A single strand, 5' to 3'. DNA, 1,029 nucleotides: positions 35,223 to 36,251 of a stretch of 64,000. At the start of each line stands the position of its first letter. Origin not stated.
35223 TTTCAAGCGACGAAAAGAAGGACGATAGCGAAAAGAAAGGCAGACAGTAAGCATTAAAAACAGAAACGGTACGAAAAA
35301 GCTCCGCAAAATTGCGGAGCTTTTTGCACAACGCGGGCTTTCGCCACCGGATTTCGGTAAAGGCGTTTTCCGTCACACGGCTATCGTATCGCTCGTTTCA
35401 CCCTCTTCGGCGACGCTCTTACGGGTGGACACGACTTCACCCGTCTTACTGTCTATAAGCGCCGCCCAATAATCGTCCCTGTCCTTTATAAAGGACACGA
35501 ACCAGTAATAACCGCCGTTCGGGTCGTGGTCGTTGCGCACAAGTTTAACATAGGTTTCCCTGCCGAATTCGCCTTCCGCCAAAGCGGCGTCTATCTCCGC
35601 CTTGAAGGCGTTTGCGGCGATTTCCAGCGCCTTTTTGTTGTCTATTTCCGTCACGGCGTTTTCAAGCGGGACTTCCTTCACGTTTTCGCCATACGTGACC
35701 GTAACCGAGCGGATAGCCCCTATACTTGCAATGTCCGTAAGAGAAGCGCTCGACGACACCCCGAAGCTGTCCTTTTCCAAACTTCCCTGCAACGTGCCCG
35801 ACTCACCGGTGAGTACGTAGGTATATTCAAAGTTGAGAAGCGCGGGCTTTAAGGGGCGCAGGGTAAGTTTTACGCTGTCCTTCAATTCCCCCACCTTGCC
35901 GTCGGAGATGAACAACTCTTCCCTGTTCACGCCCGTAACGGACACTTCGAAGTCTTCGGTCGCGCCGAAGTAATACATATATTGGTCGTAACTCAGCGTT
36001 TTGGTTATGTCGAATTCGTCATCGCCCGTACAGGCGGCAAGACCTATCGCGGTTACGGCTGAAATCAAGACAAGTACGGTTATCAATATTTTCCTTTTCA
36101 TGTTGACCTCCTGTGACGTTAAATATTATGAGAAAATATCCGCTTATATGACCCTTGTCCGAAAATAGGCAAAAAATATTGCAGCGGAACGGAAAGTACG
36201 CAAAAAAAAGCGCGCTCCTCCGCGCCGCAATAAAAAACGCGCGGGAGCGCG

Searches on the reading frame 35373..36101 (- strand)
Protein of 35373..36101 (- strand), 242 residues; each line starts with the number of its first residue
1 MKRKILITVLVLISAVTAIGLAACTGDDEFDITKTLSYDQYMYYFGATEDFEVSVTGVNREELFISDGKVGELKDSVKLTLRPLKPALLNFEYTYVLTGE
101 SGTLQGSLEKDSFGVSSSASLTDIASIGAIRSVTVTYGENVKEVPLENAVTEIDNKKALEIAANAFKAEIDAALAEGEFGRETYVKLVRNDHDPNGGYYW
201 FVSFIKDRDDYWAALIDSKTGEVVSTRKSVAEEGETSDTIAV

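Call 87: search_protein_families(library=pfam, proteins=[window:35373-36101:-], max_evalue=0.01)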
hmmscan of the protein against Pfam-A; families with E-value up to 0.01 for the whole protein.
window:35373-36101:- (242 aa): 1 family
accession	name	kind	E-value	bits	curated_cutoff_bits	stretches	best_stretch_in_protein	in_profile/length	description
PF03413.25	PepSY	-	0.0041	17.8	24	0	157-226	6-59/60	Peptidase propeptide and YPEB domain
